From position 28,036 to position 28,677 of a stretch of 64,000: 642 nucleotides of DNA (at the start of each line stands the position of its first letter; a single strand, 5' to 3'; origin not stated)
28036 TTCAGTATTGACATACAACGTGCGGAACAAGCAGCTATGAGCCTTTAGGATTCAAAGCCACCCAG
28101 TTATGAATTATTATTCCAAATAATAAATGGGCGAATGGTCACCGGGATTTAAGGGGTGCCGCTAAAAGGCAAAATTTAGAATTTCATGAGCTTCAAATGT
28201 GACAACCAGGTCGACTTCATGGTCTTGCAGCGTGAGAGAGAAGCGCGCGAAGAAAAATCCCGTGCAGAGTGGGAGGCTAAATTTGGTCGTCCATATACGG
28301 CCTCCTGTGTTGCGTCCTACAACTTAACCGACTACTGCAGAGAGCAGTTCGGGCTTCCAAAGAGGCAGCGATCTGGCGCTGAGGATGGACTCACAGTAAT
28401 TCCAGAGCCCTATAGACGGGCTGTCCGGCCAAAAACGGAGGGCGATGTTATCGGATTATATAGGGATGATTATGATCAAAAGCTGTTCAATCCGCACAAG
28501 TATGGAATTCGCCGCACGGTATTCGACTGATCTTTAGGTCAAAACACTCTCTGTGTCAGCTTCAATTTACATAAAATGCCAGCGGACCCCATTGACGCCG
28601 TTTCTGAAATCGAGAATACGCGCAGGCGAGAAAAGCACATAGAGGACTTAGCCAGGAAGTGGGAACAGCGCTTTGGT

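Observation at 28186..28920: Tandem pair of diverged 114-aa paralogues of an unrecognised family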

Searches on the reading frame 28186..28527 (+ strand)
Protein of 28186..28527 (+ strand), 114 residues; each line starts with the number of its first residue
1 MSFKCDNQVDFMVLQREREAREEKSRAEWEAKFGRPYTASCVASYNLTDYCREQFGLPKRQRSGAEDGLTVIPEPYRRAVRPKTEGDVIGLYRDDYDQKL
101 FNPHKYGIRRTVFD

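Call 5: search_protein_families(library=pfam, proteins=[window:28186-28527:+], max_evalue=10)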
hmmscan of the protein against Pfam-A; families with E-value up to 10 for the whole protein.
window:28186-28527:+ (114 aa): 0 families

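Call 6: search_solved_structures(query=window:28186-28527:+, max_evalue=10, show_alignments=3)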
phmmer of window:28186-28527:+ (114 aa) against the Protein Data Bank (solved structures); distinct sequences matched with E-value up to 10: 3.
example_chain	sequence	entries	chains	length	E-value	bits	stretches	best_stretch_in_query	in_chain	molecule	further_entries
7uc3_A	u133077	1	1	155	1.2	12.7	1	65-105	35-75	Adhesin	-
2iqj_A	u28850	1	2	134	1.2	12.7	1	40-102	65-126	Stromal membrane-associated protein 1-like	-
9p6e_L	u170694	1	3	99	1.5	12.4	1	31-59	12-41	N49P7-FR light chain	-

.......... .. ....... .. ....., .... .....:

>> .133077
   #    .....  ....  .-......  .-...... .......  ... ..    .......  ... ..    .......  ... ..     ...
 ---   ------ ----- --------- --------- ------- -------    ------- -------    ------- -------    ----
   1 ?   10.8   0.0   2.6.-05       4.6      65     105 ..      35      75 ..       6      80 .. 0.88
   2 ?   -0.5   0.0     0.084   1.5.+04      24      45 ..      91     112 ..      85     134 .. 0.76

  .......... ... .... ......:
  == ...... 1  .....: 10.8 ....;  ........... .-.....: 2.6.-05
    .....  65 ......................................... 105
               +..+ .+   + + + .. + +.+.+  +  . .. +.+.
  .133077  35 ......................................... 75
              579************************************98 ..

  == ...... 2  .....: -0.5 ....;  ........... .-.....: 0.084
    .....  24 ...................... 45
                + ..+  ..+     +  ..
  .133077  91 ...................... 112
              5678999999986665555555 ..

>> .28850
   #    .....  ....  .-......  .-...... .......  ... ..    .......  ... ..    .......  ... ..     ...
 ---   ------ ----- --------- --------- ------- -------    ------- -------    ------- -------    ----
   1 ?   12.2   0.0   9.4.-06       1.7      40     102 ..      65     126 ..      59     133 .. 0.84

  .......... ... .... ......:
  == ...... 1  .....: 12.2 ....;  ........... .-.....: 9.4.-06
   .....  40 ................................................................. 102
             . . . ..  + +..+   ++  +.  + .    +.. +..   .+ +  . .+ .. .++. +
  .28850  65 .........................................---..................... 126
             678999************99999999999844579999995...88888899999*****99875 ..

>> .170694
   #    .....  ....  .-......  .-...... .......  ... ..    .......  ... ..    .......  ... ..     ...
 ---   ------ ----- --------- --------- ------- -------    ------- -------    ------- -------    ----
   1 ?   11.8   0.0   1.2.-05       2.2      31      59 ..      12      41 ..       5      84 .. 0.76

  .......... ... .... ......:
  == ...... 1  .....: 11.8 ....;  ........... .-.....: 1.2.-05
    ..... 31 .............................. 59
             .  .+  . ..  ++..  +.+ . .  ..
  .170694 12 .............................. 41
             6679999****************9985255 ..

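Call 8: find_homologous_proteins(query=window:28186-28527:+, max_evalue=0.01)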
Query window:28186-28527:+ (114 aa): 3 proteins with E <= 0.01 among 4 candidates.
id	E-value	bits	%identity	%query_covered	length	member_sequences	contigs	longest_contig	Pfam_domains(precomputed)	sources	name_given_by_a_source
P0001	9.0e-67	240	92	100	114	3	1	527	-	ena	-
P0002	1.3e-63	230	87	100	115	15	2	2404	-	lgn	-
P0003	6.4e-41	157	90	70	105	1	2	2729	-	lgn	-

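Call 19: search_protein_representatives(alignment_id=A2)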
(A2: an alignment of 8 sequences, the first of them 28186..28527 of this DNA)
Query: 8 sequences, 114 profile positions. Proteins with E-value up to 0.001 (for the whole library): 8; up to 1e-10: 6; up to 1e-30: 2. The best 8 are listed.
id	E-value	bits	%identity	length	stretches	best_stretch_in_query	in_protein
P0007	1.0e-58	212.6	-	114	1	1-114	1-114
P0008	2.4e-34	134.1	-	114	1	1-114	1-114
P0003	2.3e-30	121.2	-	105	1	12-91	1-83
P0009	2.6e-15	72.7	-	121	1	1-110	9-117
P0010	4.0e-14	68.9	-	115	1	1-114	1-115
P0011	6.5e-11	58.5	-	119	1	10-114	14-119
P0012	1.6e-08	50.8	-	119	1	4-114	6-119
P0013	4.5e-07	46.2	-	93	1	29-107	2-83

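Call 20: predict_structure(alignment_id=A2)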
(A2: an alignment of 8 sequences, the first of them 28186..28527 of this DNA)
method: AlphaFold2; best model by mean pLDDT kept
length: 114 residues; sequences in the alignment: 8
mean_pLDDT: 51.2   pTM: 0.27
mean pLDDT of the five models: 51.2, 49.9, 48.3, 47.0, 45.5
residues with pLDDT >= 90: 0; 70-90: 18; 50-70: 36; < 50: 60
segments of 3 or more residues with pLDDT < 50: 1-6, 45-47, 64-114
pLDDT, mean of each block of 10 residues (from residue 1): 48 71 72 66 51 56 45 41 37 39 44 36
secondary structure, 60 per line:
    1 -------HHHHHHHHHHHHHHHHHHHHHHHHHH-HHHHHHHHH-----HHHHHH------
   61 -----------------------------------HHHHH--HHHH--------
elements in order: H8-33 H35-43 H49-54 H96-100 H103-106

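Call 23: list_cluster_members(proteins=[P0008, P0009, P0010, P0011, P0012, P0013, P0001, P0005])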
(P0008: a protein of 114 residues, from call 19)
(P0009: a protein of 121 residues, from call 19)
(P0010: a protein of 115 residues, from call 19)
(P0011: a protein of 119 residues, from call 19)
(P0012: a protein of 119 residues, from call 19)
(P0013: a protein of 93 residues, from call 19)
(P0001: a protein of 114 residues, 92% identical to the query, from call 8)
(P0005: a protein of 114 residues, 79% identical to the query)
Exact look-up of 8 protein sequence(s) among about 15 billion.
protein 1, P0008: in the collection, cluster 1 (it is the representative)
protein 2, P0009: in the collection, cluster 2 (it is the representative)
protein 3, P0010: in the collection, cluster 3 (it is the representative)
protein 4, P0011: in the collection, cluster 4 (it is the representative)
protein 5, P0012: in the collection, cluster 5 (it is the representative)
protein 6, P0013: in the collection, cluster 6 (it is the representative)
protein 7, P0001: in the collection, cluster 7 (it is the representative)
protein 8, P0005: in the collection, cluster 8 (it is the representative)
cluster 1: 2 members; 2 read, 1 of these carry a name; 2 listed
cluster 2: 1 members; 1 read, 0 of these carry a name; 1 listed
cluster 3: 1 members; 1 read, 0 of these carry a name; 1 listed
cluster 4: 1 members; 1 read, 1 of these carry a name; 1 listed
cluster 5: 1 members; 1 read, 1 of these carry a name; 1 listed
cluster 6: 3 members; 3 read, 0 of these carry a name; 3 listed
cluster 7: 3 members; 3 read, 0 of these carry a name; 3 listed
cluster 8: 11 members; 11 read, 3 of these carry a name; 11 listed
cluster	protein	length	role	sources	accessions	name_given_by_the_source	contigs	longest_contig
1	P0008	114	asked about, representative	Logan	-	-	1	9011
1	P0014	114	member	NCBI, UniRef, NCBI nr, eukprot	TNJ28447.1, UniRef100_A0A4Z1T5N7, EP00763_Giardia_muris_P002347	hypothetical protein GMRT_12579 [Giardia muris] | Uncharacterized protein n=1 Tax=Giardia muris TaxID=5742 RepID=A0A4Z1T5N7_GIAMU | TNJ28447.1 hypothetical protein GMRT_12579 [Giardia muris]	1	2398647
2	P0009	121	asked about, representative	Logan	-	-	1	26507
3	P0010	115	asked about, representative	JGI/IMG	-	-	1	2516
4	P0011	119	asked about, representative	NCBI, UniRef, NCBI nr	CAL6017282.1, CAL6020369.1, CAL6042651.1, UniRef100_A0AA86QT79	Conserved_hypothetical protein [Hexamita inflata] | Uncharacterized protein n=1 Tax=Hexamita inflata TaxID=28002 RepID=A0AA86QT79_9EUKA | Conserved hypothetical protein [Hexamita inflata]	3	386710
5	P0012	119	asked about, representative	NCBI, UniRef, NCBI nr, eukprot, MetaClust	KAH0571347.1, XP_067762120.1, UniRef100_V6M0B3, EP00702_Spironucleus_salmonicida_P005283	hypothetical protein SS50377_27648 [Spironucleus salmonicida] | Uncharacterized protein n=1 Tax=Spironucleus salmonicida TaxID=348837 RepID=V6M0B3_9EUKA | EST46574.1 hypothetical protein SS50377_13378 [Spironucleus salmonicida]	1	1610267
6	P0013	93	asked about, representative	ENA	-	-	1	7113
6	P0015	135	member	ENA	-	-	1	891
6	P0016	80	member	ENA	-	-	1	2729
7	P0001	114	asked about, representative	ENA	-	-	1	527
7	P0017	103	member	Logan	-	-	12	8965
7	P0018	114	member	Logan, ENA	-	-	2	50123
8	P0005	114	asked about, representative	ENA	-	-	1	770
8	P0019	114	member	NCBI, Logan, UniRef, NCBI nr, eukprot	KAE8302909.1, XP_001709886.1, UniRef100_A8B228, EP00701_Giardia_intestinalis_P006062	hypothetical protein GL50803_008979 [Giardia duodenalis] | Uncharacterized protein n=1 Tax=Giardia intestinalis (strain ATCC 50803 / WB clone C6) ... | hypothetical protein GL50803_008979 [Giardia intestinalis]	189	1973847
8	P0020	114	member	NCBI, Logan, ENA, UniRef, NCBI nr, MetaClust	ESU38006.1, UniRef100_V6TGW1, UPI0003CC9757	Hypothetical protein DHA2_150366 [Giardia duodenalis] | Uncharacterized protein n=1 Tax=Giardia intestinalis TaxID=5741 RepID=V6TGW1_GIAIN | Hypothetical protein DHA2_150366 [Giardia intestinalis]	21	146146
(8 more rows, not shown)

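Call 25: search_solved_structures(query=A3, max_evalue=10, show_alignments=4)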
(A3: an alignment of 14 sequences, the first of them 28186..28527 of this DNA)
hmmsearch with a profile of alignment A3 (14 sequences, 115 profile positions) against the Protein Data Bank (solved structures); distinct sequences matched with E-value up to 10: 1.
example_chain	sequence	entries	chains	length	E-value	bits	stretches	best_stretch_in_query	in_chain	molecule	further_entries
8otz_P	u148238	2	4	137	0.84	13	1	3-35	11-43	Chromosome 13 C20orf85 homolog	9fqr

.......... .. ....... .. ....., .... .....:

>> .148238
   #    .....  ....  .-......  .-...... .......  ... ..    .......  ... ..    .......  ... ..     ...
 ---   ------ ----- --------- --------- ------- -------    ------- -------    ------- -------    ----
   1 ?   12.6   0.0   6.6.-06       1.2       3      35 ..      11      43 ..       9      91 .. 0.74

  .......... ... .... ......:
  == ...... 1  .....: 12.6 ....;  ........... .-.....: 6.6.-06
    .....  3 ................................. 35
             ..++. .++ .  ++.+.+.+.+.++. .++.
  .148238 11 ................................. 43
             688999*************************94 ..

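Call 26: search_protein_families(library=pfam, alignment_id=A3, max_evalue=10)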
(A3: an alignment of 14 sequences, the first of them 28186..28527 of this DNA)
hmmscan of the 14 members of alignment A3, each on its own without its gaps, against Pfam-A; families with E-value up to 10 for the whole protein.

A. member 1, window:28186-28527:+ (114 aa): 0 families

B. families by the number of members that match (of 14 scanned): 1 family
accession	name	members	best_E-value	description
PF14945.12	LLC1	1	0.00023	Normal lung function maintenance, Low in Lung Cancer 1 protein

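Call 27: search_protein_families(library=pfam, proteins=[P0008, P0009, P0010, P0011, P0012, P0013, P0015], max_evalue=10)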
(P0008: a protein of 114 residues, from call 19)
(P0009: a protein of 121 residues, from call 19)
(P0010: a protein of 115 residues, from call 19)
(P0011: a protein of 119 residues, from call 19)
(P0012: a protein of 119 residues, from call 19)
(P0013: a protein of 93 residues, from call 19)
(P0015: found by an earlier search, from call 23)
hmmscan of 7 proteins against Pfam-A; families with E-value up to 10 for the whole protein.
P0008 (114 aa): 0 families

P0009 (121 aa): 0 families

P0010 (115 aa): 0 families

P0011 (119 aa): 1 family
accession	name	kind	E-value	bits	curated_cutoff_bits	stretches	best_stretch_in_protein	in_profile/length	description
PF14945.12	LLC1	-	0.00023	22.2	27.3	1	8-98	5-87/119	Normal lung function maintenance, Low in Lung Cancer 1 protein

P0012 (119 aa): 0 families

P0013 (93 aa): 0 families

P0015 (135 aa): 1 family
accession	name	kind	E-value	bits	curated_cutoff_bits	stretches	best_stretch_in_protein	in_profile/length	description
PF14945.12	LLC1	-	0.062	14.4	27.3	1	21-85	2-68/119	Normal lung function maintenance, Low in Lung Cancer 1 protein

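Call 29: search_solved_structures(query=P0011, max_evalue=10, show_alignments=5)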
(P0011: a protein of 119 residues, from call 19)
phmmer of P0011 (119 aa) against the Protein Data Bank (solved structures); distinct sequences matched with E-value up to 10: 2.
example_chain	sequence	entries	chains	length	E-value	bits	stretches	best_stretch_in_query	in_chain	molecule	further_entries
8snb_1i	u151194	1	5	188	0.18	15.4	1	12-67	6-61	ATP6V1FNB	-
3qph_A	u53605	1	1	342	1.1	12.9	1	12-65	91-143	TrmB, a global transcription regulator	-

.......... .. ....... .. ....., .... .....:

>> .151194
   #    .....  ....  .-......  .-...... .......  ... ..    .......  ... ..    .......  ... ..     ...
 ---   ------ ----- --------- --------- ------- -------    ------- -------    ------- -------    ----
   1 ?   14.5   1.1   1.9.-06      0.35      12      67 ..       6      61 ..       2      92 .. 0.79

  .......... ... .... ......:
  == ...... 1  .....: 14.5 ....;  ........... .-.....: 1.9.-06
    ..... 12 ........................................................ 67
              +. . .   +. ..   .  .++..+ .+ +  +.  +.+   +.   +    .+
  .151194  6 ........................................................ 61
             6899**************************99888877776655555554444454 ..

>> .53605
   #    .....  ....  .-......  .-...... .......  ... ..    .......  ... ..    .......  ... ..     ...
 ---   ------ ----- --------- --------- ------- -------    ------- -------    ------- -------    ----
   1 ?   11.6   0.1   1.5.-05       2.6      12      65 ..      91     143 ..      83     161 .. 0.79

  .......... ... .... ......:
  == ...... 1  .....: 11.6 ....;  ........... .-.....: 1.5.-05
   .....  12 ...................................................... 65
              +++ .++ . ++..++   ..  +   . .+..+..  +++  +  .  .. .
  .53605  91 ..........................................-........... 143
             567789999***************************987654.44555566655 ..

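Call 43: list_cluster_members(proteins=[P0002, P0018, P0004, P0006, window:28186-28527:+, window:28576-28917:+])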
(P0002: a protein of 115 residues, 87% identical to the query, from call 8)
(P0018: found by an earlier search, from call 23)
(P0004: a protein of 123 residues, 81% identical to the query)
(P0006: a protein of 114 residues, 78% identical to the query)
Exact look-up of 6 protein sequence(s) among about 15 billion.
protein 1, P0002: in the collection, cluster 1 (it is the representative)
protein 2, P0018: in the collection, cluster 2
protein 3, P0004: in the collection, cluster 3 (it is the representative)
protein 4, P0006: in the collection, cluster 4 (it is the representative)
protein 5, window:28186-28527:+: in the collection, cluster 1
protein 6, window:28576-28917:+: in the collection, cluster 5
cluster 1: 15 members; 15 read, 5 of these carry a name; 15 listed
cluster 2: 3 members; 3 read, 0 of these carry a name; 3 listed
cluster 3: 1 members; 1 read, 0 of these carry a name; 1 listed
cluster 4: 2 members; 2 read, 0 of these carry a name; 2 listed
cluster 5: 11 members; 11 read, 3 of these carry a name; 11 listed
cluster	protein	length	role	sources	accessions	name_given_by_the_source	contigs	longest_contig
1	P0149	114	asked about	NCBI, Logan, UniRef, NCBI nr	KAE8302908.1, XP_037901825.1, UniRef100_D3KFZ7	hypothetical protein GL50803_008980 [Giardia duodenalis] | Uncharacterized protein n=1 Tax=Giardia intestinalis (strain ATCC 50803 / WB clone C6) ... | hypothetical protein GL50803_008980 [Giardia intestinalis]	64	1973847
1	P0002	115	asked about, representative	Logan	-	-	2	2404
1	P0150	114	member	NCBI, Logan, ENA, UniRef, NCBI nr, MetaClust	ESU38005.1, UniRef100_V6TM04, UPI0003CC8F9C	Hypothetical protein DHA2_8980 [Giardia duodenalis] | Uncharacterized protein n=1 Tax=Giardia intestinalis TaxID=5741 RepID=V6TM04_GIAIN | Hypothetical protein DHA2_8980 [Giardia intestinalis]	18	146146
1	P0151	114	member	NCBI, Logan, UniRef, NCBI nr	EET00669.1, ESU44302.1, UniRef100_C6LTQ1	Hypothetical protein GSB_8980 [Giardia duodenalis] | Uncharacterized protein n=2 Tax=Giardia intestinalis TaxID=5741 RepID=C6LTQ1_GIAIB | Hypothetical protein GL50581_4565 [Giardia intestinalis ATCC 50581]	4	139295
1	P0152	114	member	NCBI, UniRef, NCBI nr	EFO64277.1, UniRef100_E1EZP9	Hypothetical protein GLP15_1264 [Giardia lamblia P15] | Uncharacterized protein n=1 Tax=Giardia intestinalis (strain P15) TaxID=658858 ...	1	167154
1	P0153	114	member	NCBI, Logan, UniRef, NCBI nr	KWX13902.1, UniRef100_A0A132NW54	hypothetical protein QR46_2082 [Giardia duodenalis assemblage B] | Uncharacterized protein n=1 Tax=Giardia duodenalis assemblage B TaxID=1394984 ... | hypothetical protein QR46_2082 [Giardia intestinalis assemblage B]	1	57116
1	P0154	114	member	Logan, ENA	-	-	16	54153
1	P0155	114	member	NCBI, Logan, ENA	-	-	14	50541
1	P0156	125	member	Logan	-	-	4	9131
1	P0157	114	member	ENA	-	-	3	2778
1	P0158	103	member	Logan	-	-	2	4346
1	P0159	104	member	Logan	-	-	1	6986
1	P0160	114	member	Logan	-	-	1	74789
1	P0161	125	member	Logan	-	-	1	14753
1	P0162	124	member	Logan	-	-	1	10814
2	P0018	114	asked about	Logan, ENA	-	-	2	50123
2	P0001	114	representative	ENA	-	-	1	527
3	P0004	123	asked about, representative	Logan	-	-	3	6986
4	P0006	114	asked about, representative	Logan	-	-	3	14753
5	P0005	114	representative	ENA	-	-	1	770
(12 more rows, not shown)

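Call 48: find_encoding_contigs(protein=P0008, flank=4000, max_places=2)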
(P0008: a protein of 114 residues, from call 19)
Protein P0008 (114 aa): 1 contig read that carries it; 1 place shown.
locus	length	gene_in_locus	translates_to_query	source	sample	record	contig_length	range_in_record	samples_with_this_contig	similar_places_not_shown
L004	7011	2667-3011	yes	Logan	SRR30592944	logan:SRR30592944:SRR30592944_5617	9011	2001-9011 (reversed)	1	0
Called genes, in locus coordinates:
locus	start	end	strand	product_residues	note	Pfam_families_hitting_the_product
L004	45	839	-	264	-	PF00612:IQ (faint)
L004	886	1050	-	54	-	-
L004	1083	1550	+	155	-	-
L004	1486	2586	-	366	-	PF00069:Pkinase, PF07714:PK_Tyr_Ser-Thr, PF17667:Pkinase_fungal (faint)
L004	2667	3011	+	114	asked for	-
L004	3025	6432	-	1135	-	PF00686:CBM_20, PF02446:Glyco_hydro_77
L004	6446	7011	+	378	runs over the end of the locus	-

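Call 50: find_encoding_contigs(protein=P0009, flank=5000, max_places=2)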
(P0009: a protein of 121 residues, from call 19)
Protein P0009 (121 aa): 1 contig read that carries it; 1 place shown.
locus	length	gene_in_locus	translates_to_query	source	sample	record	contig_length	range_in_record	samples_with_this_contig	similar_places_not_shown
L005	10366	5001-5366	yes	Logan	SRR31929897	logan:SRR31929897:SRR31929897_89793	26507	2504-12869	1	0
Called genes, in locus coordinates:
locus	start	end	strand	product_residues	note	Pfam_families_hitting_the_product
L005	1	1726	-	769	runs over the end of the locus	PF03133:TTL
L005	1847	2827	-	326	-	-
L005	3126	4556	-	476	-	PF00069:Pkinase, PF07714:PK_Tyr_Ser-Thr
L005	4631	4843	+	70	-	-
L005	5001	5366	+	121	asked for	-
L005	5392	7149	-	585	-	-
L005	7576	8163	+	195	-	-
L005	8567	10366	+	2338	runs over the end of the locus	-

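Call 51: find_encoding_contigs(protein=P0010, flank=5000, max_places=2)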
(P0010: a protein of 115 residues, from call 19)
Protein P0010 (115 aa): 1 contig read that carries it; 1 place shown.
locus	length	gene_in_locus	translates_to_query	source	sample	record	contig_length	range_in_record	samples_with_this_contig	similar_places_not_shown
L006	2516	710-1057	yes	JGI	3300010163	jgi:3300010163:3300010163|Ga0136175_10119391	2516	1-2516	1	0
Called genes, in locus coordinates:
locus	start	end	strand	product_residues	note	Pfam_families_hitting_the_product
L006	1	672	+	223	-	PF07002:Copine, PF10138:vWA-TerF-like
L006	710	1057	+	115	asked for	-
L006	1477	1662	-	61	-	-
